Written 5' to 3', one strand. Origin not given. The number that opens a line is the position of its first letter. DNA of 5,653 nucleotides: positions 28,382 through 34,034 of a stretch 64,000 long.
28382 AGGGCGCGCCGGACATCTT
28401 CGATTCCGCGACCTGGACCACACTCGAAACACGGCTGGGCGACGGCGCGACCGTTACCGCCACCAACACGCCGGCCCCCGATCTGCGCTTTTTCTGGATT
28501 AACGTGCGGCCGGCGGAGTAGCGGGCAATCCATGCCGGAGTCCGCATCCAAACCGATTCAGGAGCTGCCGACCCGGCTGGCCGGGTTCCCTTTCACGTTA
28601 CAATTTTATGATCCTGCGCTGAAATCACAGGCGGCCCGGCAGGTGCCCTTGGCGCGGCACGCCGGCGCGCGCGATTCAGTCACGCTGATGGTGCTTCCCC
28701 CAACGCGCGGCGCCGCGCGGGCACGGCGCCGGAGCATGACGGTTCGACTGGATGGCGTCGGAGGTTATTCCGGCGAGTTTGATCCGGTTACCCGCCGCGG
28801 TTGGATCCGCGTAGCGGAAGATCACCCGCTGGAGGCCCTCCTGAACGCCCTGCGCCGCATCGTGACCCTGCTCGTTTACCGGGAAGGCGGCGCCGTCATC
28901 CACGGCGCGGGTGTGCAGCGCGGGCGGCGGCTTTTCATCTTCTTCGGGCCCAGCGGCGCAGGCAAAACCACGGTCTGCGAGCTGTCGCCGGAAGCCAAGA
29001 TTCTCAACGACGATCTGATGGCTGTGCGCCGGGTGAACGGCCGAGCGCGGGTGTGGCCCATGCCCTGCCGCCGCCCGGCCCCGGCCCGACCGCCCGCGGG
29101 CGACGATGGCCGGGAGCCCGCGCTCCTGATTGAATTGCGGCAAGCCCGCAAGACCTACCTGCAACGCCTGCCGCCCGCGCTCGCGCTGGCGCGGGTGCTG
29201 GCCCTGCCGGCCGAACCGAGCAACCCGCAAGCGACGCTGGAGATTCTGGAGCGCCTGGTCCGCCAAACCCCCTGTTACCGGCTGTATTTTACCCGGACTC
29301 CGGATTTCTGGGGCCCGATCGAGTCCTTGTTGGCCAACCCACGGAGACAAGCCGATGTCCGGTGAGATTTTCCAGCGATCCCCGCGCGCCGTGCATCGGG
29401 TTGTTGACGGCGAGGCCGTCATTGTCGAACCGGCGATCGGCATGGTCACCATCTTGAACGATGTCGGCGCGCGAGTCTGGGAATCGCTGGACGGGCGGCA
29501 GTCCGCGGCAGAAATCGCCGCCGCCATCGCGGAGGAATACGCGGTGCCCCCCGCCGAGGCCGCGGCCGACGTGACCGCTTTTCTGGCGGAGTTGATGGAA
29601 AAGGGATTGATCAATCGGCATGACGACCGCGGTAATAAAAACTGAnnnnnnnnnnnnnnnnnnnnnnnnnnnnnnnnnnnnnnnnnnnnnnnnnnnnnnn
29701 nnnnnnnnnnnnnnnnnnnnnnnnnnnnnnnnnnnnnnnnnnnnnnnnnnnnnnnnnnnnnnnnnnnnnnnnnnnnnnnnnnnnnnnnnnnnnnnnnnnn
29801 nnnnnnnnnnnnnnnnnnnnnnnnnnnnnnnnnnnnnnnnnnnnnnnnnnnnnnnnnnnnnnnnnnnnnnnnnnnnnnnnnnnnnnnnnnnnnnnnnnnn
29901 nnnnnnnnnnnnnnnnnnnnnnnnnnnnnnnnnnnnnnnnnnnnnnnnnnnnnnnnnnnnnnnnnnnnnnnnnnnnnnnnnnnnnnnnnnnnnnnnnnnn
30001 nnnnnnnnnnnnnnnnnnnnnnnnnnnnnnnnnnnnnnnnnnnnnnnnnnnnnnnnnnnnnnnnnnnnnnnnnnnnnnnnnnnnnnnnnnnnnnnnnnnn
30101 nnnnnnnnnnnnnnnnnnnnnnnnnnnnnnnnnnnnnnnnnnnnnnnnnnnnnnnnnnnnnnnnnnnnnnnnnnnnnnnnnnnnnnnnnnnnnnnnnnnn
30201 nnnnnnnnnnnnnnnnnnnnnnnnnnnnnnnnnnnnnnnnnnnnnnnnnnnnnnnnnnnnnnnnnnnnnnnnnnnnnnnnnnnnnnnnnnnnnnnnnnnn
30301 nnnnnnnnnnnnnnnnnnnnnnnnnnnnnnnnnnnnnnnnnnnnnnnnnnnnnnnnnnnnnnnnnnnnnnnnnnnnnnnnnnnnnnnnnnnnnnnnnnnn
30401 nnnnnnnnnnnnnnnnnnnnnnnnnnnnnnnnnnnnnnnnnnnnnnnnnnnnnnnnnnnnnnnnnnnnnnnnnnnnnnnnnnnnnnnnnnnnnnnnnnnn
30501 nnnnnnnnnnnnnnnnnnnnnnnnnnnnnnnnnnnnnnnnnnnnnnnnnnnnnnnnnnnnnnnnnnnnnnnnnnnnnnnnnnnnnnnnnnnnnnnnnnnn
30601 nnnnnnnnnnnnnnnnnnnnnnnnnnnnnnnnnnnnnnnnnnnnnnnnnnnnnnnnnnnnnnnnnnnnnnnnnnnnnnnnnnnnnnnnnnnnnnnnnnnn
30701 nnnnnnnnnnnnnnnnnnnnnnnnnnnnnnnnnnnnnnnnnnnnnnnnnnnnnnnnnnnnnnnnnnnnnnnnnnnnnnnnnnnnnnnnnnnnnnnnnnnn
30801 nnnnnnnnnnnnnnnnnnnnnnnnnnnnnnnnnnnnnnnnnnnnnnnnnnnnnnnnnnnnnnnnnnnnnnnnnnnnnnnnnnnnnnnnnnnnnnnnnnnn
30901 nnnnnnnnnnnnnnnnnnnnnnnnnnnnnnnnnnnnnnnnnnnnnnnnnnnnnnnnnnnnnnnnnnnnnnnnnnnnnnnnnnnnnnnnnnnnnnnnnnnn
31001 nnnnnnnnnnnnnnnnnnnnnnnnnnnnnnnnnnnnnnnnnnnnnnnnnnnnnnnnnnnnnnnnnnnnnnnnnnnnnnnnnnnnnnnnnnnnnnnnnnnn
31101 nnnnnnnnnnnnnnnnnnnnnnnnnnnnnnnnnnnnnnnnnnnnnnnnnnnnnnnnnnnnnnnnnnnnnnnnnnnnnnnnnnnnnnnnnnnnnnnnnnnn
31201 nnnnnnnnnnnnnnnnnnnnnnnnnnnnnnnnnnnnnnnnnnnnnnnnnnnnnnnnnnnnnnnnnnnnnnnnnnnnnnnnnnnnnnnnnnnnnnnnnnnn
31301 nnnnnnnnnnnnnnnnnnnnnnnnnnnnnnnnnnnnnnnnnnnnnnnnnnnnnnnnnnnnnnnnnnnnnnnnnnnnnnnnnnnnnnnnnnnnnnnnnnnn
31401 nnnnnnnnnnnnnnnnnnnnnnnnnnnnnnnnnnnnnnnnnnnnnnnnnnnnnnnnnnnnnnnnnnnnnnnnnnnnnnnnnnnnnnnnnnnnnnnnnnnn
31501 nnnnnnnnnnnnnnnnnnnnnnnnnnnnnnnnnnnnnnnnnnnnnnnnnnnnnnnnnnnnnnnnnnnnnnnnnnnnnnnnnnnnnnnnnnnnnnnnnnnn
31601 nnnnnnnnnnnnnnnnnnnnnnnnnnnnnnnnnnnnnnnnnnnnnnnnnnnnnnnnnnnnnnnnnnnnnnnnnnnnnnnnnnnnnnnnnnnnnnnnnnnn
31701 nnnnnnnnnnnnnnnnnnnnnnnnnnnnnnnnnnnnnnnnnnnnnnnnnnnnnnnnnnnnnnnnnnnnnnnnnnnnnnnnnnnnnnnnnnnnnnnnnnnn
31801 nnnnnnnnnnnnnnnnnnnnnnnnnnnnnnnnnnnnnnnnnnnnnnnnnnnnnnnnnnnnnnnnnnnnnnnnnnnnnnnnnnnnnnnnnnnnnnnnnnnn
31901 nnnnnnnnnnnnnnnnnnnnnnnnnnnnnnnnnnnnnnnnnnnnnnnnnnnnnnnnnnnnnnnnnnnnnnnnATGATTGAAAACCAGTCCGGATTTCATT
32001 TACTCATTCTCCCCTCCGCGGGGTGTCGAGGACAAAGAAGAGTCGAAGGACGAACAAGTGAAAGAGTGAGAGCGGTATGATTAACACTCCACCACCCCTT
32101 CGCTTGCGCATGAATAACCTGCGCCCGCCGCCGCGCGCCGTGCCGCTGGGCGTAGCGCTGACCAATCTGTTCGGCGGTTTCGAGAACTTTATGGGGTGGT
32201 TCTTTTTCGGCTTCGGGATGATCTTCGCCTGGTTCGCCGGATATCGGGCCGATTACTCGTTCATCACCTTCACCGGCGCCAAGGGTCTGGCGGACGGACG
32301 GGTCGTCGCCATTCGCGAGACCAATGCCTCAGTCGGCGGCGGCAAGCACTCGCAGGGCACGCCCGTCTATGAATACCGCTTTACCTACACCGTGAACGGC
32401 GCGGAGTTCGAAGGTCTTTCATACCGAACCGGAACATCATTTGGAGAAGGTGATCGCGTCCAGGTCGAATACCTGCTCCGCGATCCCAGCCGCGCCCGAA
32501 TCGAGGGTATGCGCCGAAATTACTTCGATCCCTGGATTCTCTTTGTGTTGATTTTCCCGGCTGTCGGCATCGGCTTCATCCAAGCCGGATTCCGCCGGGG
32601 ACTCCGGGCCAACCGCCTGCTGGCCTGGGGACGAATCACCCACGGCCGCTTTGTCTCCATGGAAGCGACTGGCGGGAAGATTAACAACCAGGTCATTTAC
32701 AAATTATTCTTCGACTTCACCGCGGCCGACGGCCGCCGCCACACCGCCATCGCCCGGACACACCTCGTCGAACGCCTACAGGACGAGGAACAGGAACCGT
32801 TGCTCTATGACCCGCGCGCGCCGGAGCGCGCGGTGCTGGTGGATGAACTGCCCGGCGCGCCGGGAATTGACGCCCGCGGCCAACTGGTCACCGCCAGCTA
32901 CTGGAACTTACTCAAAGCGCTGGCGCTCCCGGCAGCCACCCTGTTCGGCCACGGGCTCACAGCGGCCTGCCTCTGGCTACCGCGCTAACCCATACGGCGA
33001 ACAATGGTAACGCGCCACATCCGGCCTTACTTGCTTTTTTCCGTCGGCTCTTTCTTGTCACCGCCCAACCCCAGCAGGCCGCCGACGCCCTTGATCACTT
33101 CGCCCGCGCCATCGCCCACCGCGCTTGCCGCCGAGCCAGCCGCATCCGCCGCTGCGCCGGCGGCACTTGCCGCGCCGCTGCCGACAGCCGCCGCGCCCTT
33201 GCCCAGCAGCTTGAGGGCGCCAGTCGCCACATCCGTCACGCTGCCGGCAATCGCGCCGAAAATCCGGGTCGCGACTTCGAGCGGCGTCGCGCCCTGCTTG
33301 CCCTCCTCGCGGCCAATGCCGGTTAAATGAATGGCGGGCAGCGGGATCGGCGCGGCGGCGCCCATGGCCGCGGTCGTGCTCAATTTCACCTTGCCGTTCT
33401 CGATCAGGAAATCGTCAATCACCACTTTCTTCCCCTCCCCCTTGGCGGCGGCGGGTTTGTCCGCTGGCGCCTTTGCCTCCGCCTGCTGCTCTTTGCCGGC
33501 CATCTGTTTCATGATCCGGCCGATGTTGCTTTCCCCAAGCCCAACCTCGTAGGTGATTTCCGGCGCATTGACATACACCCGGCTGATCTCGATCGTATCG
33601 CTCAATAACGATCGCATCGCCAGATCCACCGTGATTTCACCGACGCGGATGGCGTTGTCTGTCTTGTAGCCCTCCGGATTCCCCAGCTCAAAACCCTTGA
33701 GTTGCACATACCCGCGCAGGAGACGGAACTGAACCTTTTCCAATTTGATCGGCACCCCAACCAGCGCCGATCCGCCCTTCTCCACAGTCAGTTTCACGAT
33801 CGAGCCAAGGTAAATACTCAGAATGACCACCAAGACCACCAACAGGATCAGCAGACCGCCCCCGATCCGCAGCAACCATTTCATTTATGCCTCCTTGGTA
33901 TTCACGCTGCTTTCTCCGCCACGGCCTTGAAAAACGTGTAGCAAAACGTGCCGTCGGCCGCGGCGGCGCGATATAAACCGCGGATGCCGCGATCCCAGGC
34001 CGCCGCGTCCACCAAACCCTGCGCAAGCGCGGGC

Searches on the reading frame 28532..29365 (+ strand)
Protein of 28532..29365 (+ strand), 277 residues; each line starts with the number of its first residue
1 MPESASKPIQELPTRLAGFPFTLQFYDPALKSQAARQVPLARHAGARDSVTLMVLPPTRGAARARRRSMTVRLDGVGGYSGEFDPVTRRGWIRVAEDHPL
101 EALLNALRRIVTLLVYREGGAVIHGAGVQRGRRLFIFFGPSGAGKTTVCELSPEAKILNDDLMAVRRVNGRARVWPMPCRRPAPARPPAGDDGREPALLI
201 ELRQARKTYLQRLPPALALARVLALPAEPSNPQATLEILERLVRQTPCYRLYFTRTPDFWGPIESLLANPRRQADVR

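Call 82: search_protein_families(library=pfam, proteins=[window:28532-29365:+], max_evalue=0.01)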
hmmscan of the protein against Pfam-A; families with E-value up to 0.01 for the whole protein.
window:28532-29365:+ (277 aa): 1 family
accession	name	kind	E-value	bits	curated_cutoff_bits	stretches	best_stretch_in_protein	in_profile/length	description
PF13671.12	AAA_33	-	0.0067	17.2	27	0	134-166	1-36/143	AAA domain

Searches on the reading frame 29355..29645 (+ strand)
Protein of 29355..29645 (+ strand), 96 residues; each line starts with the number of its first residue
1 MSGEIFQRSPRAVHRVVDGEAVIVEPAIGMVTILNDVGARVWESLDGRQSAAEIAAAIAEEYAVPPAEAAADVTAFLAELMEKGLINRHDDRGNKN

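Call 82: search_protein_families(library=pfam, proteins=[window:29355-29645:+], max_evalue=0.01)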
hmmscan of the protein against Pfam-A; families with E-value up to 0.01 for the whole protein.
window:29355-29645:+ (96 aa): 2 families
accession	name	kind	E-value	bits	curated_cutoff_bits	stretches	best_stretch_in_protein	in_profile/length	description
PF05402.18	PqqD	-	7.5e-21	74.7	23.4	1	20-86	1-67/67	Coenzyme PQQ synthesis protein D (PqqD)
PF16007.11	DUF4777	-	0.00068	20.3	34.4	1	50-92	21-63/66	Domain of unknown function (DUF4777)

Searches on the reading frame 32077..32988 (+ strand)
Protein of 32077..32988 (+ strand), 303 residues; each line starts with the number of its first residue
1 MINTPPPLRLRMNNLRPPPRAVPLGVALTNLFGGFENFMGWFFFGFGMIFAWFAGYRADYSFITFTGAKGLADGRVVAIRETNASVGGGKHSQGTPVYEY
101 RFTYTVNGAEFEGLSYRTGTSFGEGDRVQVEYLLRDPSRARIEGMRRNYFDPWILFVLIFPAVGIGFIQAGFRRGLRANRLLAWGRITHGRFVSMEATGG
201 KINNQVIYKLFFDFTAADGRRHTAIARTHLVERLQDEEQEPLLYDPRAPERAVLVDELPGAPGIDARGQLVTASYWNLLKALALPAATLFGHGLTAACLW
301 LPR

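Call 7: search_protein_families(library=pfam, proteins=[window:32077-32988:+], max_evalue=0.001)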
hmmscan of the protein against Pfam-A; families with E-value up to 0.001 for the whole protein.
window:32077-32988:+ (303 aa): 1 family
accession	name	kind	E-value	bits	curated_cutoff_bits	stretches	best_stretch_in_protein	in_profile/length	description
PF12158.14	DUF3592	-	2.1e-12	48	25.3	2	73-144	2-81/84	Domain of unknown function (DUF3592)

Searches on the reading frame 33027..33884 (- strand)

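Call 7: search_protein_families(library=pfam, proteins=[window:33027-33884:-], max_evalue=0.001)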
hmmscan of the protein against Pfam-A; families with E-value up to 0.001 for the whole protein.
window:33027-33884:- (285 aa): 3 families
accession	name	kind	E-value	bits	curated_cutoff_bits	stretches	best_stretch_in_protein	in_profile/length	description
PF05359.17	DUF748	-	4.1e-15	55.4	50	1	2-169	12-167/1037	Domain of Unknown Function (DUF748)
PF05170.20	AsmA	-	8.3e-09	35.2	29.8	1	1-168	1-171/607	AsmA family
PF13116.12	YhdP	-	2.8e-05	22.6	46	1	1-171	1-157/1224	YhdP protein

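Call 42: search_protein_families(library=ncbifam, proteins=[window:33027-33884:-], max_evalue=0.001)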
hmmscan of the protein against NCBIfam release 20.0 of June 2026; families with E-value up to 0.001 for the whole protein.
window:33027-33884:- (285 aa): 1 family
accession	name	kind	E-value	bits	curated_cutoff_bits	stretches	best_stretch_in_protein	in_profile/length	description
TIGR03545.1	TIGR03545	subfamily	5.8e-10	38.3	173.35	1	10-171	7-163/556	TIGR03545 family protein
